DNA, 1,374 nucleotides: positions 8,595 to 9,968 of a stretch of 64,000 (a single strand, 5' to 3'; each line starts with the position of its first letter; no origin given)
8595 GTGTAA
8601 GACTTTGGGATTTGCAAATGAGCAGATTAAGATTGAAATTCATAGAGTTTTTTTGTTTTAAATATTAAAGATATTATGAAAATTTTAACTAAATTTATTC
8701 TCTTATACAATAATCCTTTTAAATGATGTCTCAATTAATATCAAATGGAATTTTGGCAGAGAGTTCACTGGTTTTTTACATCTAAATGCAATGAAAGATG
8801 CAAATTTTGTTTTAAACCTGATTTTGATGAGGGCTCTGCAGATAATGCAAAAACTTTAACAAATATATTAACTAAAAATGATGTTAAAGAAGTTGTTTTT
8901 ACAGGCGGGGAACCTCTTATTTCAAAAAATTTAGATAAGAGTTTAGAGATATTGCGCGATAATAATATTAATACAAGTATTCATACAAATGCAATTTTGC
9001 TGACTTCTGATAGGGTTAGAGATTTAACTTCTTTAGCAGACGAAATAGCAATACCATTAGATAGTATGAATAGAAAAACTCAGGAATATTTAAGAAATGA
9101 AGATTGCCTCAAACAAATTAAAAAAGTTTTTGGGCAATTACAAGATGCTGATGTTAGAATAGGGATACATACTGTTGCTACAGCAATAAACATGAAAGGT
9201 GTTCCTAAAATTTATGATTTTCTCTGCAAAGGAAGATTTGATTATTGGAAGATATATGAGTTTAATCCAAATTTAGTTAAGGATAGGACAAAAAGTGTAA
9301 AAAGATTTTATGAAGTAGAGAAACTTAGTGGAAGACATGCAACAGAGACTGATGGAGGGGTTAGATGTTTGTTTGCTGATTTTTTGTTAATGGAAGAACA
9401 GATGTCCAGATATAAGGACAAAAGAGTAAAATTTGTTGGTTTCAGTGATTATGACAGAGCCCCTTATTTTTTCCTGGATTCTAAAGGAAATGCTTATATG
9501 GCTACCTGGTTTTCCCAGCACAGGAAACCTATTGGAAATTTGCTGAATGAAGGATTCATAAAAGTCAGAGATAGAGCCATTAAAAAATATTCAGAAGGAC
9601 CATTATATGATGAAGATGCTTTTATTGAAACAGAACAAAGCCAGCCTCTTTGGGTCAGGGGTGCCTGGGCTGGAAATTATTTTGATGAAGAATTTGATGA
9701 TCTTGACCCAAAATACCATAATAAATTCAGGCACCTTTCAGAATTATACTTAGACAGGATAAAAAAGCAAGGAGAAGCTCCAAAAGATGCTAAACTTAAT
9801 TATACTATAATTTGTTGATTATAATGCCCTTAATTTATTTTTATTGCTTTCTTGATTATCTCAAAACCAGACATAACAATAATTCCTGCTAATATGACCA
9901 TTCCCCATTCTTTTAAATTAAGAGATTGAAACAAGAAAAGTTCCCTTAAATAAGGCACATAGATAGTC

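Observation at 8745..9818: Radical SAM protein with viperin-like sequence blocks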

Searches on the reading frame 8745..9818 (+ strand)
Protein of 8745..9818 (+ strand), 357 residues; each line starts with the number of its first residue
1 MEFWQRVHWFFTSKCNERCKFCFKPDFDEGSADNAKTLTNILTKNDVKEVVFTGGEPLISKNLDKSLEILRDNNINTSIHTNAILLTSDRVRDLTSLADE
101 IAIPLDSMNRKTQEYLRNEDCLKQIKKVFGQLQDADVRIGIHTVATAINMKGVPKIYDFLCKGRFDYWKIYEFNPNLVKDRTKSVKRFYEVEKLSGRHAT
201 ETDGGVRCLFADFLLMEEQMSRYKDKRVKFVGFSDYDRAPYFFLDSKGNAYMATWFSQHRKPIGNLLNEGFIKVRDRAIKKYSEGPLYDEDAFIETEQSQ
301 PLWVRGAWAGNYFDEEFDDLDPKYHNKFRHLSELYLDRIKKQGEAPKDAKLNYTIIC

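Call 3: search_protein_families(library=pfam, proteins=[window:8745-9818:+], max_evalue=1)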
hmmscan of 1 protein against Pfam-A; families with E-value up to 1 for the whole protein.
window:8745-9818:+ (357 aa): 3 families
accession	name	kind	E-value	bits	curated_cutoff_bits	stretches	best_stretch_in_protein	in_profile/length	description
PF04055.27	Radical_SAM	-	3.7e-19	69.9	29.5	1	11-159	3-165/166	Radical SAM superfamily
PF13353.11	Fer4_12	-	2e-06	28.6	22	1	10-95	10-98/137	4Fe-4S single cluster domain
PF01522.26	Polysacc_deac_1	-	0.0038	17.6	23.1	1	27-124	13-92/124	Polysaccharide deacetylase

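Call 4: search_protein_families(library=ncbifam, proteins=[window:8745-9818:+], max_evalue=1)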
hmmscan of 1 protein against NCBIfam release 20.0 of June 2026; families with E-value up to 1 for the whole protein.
window:8745-9818:+ (357 aa): 79 families (the best 25 are shown)
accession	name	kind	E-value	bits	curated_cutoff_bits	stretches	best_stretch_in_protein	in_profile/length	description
NF038283.1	viperin_w_prok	equivalog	3.1e-21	75.8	180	1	7-175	4-190/281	viperin family antiviral radical SAM protein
TIGR04055.1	rSAM_NirJ2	equivalog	5.7e-17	62.2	500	1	7-161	2-162/326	putative heme d1 biosynthesis radical SAM protein NirJ2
TIGR04317.1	W_rSAM_matur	equivalog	4e-16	59.1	380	1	11-160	10-171/349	tungsten cofactor oxidoreductase radical SAM maturase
TIGR02666.1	moaA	equivalog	8e-16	57.9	284.05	1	12-166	17-186/336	GTP 3',8-cyclase MoaA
TIGR04347.1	pseudo_SAM_Halo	equivalog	1.1e-15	57.9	525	1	7-173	40-212/390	TIGR04347 family pseudo-SAM/SPASM protein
TIGR02668.1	moaA_archaeal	equivalog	5.2e-14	51.9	325.25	1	11-182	16-194/303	GTP 3',8-cyclase MoaA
NF001199.0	PRK00164.2-1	equivalog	1.1e-13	51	231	1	11-194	18-209/308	GTP 3',8-cyclase MoaA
TIGR04546.1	rSAM_ahbC_deAc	equivalog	1.1e-13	50.8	650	1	7-162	41-202/390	12,18-didecarboxysiroheme deacetylase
TIGR04054.1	rSAM_NirJ1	equivalog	7.8e-13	47.8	650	1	7-166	38-203/387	putative heme d1 biosynthesis radical SAM protein NirJ1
TIGR04051.1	rSAM_NirJ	equivalog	8.3e-13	48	515.45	1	7-166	4-169/354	heme d1 biosynthesis radical SAM protein NirJ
NF045574.1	sacti_mat_StsB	exception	1.3e-12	47.3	625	1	6-159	97-255/466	StsB family radical SAM/SPASM domain sactipeptide maturase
TIGR04251.1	SCM_rSAM_ScmF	equivalog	1.9e-12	47.2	400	1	6-127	5-136/353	SynChlorMet cassette radical SAM/SPASM protein ScmF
TIGR04053.2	TIGR04053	equivalog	7.6e-12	45.1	395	1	7-171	10-184/366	TIGR04053 family radical SAM/SPASM domain-containing protein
TIGR03977.1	rSAM_pair_HxsC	equivalog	7.7e-12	44.7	267.9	1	10-161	30-191/292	His-Xaa-Ser system radical SAM maturase HxsC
NF033640.1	N_Twi_rSAM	subfamily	9.2e-12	44.7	170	1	43-180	168-312/398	twitch domain-containing radical SAM protein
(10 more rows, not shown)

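Call 5: search_protein_families(library=padloc, proteins=[window:8745-9818:+], max_evalue=1)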
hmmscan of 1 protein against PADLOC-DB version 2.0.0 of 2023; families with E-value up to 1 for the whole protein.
window:8745-9818:+ (357 aa): 3 families
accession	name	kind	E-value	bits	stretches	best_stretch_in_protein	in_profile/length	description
PDLC02904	pVip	-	2.8e-26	90.6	1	7-180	5-182/262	Viperins associated with kinases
PDLC02903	pVip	-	8.4e-25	85.7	1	7-187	2-185/257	Viperins not associated with kinases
PDLC02905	pVip-kinase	-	4e-08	30.9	1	9-172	186-362/474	Viperin-kinase fusion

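Call 10: find_homologous_proteins(query=window:8745-9815:+, max_evalue=0.001)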
Query window:8745-9815:+ (357 aa): 42 proteins with E <= 0.001 among 1199 candidates.
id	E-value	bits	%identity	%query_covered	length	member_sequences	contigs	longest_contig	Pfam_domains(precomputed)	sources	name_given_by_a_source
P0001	1.3e-245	833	100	100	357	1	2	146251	PF04055.28,PF13353.12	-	-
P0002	3.2e-174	598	72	98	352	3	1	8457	PF04055.28,PF13353.12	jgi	-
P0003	4.5e-172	591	71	98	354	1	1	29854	PF04055.28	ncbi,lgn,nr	ncbi:MAG: radical SAM protein [Nanoarchaeota archaeon]|nr:radical SAM protein [Nanoarchaeota archaeo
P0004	6.7e-170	583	69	98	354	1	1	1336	PF04055.28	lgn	-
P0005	2.3e-168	578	69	98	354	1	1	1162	PF04055.28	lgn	-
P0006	2.6e-166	572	68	98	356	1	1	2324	PF04055.28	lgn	-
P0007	3.9e-165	568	68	99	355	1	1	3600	PF04055.28,PF13353.12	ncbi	-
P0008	1.1e-164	566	68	98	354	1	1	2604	PF04055.28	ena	-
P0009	2.0e-158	546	63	98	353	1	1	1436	PF04055.28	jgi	jgi:MoaA/NifB/PqqE/SkfB family radical SAM enzyme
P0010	4.6e-155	535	63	99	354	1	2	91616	PF04055.28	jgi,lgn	jgi:MoaA/NifB/PqqE/SkfB family radical SAM enzyme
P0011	5.1e-154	531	63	99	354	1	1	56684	PF04055.28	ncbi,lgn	ncbi:MAG: radical SAM protein [Candidatus Nanoarchaeia archaeon]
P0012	1.1e-151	523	62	99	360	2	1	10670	PF04055.28,PF13353.12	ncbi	-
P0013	1.8e-142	493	59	98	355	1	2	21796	PF04055.28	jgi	jgi:MoaA/NifB/PqqE/SkfB family radical SAM enzyme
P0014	4.5e-140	485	60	96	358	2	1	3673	PF04055.28,PF13353.12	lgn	-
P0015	1.3e-139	484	60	99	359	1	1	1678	PF04055.28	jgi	jgi:MoaA/NifB/PqqE/SkfB family radical SAM enzyme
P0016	5.3e-137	475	57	99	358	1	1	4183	PF04055.28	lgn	-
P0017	6.7e-136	472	58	98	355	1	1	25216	PF04055.28,PF13353.12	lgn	-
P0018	2.3e-134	466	57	99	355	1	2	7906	PF04055.28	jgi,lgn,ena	-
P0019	1.2e-133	464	57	100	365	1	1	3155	PF04055.28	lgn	-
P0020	4.8e-133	462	58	99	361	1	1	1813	PF04055.28,PF13353.12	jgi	jgi:MoaA/NifB/PqqE/SkfB family radical SAM enzyme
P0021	4.6e-132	459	57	99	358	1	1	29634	PF04055.28,PF13353.12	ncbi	-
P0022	2.1e-130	453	55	99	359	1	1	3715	PF04055.28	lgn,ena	-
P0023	6.1e-128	445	56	97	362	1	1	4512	PF04055.28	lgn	-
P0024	1.5e-126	441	54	98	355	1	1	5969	PF04055.28,PF13353.12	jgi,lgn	jgi:MoaA/NifB/PqqE/SkfB family radical SAM enzyme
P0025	1.6e-126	441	55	98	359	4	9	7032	PF04055.28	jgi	jgi:MoaA/NifB/PqqE/SkfB family radical SAM enzyme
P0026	8.8e-125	435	55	97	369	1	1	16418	PF04055.28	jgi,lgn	jgi:MoaA/NifB/PqqE/SkfB family radical SAM enzyme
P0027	3.4e-119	417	54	98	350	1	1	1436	PF04055.28,PF13353.12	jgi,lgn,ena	-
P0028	3.9e-119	416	51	98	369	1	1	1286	PF04055.28,PF13353.12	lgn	-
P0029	3.8e-115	403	49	99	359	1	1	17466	PF04055.28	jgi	-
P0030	1.2e-104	369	49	96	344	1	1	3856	PF04055.28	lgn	-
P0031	1.1e-95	339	48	96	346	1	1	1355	PF04055.28,PF13353.12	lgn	-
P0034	1.3e-75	273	41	97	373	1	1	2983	PF04055.28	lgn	-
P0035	1.9e-72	263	39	97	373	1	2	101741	PF04055.28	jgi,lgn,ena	-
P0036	3.9e-65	239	41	90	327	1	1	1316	PF04055.28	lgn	-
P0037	1.3e-62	230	35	96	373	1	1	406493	PF04055.28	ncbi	-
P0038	1.6e-55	207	44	65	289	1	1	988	PF04055.28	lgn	-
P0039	3.2e-7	48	27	68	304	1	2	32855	PF04055.28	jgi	jgi:MoaA/NifB/PqqE/SkfB family radical SAM enzyme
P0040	3.8e-7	48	26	77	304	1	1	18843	PF04055.28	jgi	jgi:MoaA/NifB/PqqE/SkfB family radical SAM enzyme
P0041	7.3e-6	44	37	27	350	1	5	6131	PF13186.12,PF04055.28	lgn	-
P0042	9.1e-4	37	26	46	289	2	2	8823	PF04055.28,PF13353.12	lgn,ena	-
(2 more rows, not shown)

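Call 11: search_solved_structures(query=window:8745-9815:+, max_evalue=0.01, show_alignments=2)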
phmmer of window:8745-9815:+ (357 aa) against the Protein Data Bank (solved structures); distinct sequences matched with E-value up to 0.01: 11.
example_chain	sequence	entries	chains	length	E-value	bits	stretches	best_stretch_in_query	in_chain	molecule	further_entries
9dfn_A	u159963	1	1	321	3.3e-08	36.6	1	7-169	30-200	Radical SAM core domain-containing protein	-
6b4c_A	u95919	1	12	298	4.1e-08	36.3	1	7-150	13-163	Viperin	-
9dfw_A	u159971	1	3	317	4.5e-08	36.1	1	7-149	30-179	Radical SAM core domain-containing protein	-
9dgw_A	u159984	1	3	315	4.7e-08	36.1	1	7-150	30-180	Radical SAM core domain-containing protein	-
7n7i_A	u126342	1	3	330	5.4e-08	35.9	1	7-150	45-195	Viperin-like enzyme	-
9dfu_A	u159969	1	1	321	2.9e-07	33.5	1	7-169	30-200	Radical SAM core domain-containing protein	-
5v1q_A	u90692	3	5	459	2.4e-05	27.2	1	13-192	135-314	Radical SAM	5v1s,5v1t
7n7h_A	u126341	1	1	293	0.00011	25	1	7-169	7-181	VIPERIN-LIKE ENZYME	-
5vsl_A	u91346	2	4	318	0.0012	21.5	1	7-116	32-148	Radical S-adenosyl methionine domain-containing protein 2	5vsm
6q2p_A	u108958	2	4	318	0.0013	21.5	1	7-116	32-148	Radical S-adenosyl methionine domain-containing protein 2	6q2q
6efn_A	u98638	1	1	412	0.0019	21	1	11-157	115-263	Sporulation killing factor maturation protein SkfB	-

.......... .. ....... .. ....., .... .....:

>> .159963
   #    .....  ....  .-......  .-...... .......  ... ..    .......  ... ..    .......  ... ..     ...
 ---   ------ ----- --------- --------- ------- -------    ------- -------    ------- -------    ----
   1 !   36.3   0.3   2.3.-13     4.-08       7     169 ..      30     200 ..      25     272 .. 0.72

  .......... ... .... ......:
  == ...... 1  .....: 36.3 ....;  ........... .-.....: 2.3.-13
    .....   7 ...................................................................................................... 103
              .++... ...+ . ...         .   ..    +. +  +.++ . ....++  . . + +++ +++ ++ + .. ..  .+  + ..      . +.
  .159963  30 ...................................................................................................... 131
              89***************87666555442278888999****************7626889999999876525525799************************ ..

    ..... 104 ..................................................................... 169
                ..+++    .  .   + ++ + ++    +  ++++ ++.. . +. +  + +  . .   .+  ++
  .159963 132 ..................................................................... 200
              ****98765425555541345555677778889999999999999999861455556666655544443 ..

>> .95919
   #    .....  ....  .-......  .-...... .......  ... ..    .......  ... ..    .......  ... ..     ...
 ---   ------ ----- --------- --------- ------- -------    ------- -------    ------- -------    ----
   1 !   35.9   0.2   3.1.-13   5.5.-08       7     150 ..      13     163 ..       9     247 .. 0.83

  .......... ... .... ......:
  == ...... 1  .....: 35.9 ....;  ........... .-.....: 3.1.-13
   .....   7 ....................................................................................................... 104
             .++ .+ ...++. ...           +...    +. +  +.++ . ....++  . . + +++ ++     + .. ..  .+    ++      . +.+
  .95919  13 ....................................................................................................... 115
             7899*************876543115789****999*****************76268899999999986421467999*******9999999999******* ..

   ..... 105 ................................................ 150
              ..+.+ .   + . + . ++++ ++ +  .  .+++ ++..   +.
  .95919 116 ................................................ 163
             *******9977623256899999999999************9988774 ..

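Call 16: find_encoding_contigs(protein=P0010, flank=8000, max_places=2)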
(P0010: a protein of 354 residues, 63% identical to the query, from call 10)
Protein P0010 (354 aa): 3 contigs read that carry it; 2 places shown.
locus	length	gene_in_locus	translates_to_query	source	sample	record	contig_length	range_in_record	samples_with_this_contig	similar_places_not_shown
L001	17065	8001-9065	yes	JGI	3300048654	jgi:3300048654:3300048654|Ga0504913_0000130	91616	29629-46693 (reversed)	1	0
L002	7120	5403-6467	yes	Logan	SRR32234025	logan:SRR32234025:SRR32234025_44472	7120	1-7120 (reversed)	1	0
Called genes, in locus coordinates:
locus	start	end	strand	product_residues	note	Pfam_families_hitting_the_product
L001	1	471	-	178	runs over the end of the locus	PF04919:DUF655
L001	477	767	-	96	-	-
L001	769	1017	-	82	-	PF01157:Ribosomal_L21e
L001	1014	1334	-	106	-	-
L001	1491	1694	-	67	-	-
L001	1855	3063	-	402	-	PF12704:MacB_PCD, PF02687:FtsX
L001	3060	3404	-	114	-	-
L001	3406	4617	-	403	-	PF12704:MacB_PCD, PF02687:FtsX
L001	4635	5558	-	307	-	PF07705:CARDB (faint)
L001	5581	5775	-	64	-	-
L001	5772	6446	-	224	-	PF02463:SMC_N (faint), PF00005:ABC_tran, PF13304:AAA_21 (faint)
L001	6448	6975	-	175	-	-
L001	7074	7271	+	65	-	PF01194:RNA_pol_N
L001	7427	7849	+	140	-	PF21805:Imm5_like, PF22011:DUF6931 (faint)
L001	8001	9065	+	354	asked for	PF04055:Radical_SAM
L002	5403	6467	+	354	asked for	PF04055:Radical_SAM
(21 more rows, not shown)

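Call 17: find_encoding_contigs(protein=P0011, flank=8000, max_places=2)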
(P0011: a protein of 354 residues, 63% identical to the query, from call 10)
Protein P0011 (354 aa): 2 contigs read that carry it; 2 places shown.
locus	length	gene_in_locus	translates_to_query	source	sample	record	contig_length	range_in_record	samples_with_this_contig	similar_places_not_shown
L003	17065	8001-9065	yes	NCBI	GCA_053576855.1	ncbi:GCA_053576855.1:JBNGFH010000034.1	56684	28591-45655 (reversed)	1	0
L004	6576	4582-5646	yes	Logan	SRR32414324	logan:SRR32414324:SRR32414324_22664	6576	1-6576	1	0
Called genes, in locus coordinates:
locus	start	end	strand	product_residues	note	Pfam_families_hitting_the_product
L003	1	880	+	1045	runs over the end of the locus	-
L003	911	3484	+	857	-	-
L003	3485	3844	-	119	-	-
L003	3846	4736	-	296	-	PF02811:PHP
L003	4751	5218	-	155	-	-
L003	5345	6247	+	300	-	-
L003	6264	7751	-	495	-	PF04851:ResIII, PF00270:DEAD, PF00271:Helicase_C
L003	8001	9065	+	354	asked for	PF04055:Radical_SAM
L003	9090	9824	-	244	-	-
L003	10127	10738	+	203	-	-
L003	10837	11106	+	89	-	-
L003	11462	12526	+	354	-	-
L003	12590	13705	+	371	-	PF19077:Big_13 (faint)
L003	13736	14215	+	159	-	-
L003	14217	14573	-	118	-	-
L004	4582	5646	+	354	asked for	PF04055:Radical_SAM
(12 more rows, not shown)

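Call 18: find_encoding_contigs(protein=P0035, flank=8000, max_places=2)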
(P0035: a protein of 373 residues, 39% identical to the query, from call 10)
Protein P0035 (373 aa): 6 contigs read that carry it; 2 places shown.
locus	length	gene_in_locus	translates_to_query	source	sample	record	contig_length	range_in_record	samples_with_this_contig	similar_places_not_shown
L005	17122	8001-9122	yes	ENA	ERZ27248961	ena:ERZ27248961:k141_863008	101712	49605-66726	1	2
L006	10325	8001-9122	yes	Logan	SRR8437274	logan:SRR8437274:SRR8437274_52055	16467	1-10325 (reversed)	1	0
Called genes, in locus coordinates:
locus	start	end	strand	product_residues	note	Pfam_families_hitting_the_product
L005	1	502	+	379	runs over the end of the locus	PF00293:NUDIX, PF04607:RelA_SpoT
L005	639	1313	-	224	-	PF01269:Fibrillarin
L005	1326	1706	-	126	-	-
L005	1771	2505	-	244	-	PF01798:Nop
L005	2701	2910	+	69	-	-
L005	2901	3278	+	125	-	PF01850:PIN (weak)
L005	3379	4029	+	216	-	PF08843:AbiEii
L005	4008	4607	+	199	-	-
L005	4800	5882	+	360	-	PF01916:DS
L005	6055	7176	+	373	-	PF03463:eRF1_1, PF18854:baeRF_family10, PF03464:eRF1_2, PF18859:acVLRF1, PF03465:eRF1_3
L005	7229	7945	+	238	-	-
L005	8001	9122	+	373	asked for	PF04055:Radical_SAM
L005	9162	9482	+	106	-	-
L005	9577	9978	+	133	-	PF01287:eIF-5a (faint), PF21485:IF5A-like_N, PF08207:EFP_N (weak)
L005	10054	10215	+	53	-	-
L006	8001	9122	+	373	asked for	PF04055:Radical_SAM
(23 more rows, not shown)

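Call 19: find_encoding_contigs(protein=P0037, flank=8000, max_places=2)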
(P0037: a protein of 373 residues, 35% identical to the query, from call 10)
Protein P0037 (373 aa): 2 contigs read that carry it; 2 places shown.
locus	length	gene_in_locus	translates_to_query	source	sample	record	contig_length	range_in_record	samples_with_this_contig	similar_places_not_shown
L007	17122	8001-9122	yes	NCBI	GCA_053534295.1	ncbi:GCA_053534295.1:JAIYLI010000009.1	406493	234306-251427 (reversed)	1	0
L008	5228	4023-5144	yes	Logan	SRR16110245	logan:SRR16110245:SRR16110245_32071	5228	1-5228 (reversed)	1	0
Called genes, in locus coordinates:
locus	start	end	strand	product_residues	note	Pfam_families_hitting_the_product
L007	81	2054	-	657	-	PF00270:DEAD (faint), PF04851:ResIII, PF17757:UvrB_inter, PF27431:UvrB_3rd, PF00271:Helicase_C, PF12344:UvrB, PF02151:UVR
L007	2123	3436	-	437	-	-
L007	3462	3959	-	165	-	-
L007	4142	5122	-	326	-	PF04015:DUF362, PF00037:Fer4 (faint), PF12797:Fer4_2 (faint), PF12837:Fer4_6 (faint), PF13237:Fer4_10 (weak), PF14697:Fer4_21 (weak), PF12838:Fer4_7 (weak), PF13187:Fer4_9 (faint)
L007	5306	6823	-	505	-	PF01541:GIY-YIG, PF22920:UvrC_RNaseH, PF08459:UvrC_RNaseH_dom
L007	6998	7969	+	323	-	PF08950:DUF1861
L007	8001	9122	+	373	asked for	PF04055:Radical_SAM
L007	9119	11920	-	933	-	PF00005:ABC_tran (faint), PF02463:SMC_N (faint), PF13191:AAA_16 (faint), PF13304:AAA_21 (faint), PF13476:AAA_23 (faint), PF13481:AAA_25 (faint), PF17760:UvrA_inter, PF17755:UvrA_DNA-bind, +4 more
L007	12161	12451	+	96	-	-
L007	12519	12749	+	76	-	-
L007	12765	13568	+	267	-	PF00248:Aldo_ket_red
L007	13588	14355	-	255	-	PF00196:GerE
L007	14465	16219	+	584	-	PF08915:tRNA-Thr_ED, PF00587:tRNA-synt_2b, PF03129:HGTP_anticodon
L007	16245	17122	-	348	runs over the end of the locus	-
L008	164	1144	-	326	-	PF04015:DUF362, PF00037:Fer4 (faint), PF12797:Fer4_2 (faint), PF12837:Fer4_6 (faint), PF13237:Fer4_10 (weak), PF14697:Fer4_21 (weak), PF12838:Fer4_7 (weak), PF13187:Fer4_9 (faint)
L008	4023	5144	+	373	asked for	PF04055:Radical_SAM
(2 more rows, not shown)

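Call 21: find_encoding_contigs(protein=P0003, flank=8000, max_places=1)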
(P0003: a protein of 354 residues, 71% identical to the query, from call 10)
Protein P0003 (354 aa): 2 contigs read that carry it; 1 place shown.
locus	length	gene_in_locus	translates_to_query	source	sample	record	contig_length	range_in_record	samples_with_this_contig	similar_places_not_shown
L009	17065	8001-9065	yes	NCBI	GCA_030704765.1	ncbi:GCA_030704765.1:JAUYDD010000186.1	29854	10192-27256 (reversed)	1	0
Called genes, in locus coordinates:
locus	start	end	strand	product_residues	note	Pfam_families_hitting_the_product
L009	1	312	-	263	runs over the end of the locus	PF01930:Cas_Cas4 (faint), PF12705:PDDEXK_1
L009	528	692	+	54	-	-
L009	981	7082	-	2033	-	-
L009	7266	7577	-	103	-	-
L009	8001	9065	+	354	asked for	PF04055:Radical_SAM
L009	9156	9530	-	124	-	PF06397:Desulfoferrod_N, PF01880:Desulfoferrodox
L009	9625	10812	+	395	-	-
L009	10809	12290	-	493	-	PF00004:AAA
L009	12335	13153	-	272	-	PF13495:Phage_int_SAM_4, PF00589:Phage_integrase, PF22823:MrpR_C_cat (weak)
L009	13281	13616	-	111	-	PF23477:zf_Tbcl_2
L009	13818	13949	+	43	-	-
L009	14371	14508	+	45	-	-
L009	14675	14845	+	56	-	-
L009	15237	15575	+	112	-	-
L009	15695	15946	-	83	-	-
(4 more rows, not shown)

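Call 22: find_encoding_contigs(protein=P0021, flank=8000, max_places=1)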
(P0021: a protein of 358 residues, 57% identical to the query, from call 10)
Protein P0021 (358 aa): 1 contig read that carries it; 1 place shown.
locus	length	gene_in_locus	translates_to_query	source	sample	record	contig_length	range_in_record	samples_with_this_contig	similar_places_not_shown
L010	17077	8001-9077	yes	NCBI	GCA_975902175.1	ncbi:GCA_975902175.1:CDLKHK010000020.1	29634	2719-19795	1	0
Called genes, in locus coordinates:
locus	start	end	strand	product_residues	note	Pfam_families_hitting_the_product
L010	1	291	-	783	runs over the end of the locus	PF00133:tRNA-synt_1, PF01921:tRNA-synt_1f (faint), PF09334:tRNA-synt_1g, PF01406:tRNA-synt_1e (weak), PF09334:tRNA-synt_1g, PF08264:Anticodon_1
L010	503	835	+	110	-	PF01849:NAC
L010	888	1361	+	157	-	-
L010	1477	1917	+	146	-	-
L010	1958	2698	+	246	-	PF01656:CbiA, PF06564:CBP_BcsQ, PF10609:ParA, PF13614:AAA_31, PF00142:Fer4_NifH (weak)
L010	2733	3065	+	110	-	-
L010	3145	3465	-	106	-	-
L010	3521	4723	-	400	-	PF07690:MFS_1, PF12832:MFS_1_like (weak), PF07690:MFS_1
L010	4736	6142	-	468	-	PF00133:tRNA-synt_1, PF01406:tRNA-synt_1e, PF09334:tRNA-synt_1g, PF00133:tRNA-synt_1, PF01406:tRNA-synt_1e (weak), PF08264:Anticodon_1 (weak)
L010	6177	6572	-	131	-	-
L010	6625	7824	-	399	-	PF01656:CbiA, PF02374:ArsA_ATPase (faint), PF10609:ParA (weak)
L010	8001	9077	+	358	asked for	PF04055:Radical_SAM, PF13353:Fer4_12 (weak)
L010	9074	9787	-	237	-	PF04493:Endonuclease_5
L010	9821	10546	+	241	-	-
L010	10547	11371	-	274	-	PF05362:Lon_C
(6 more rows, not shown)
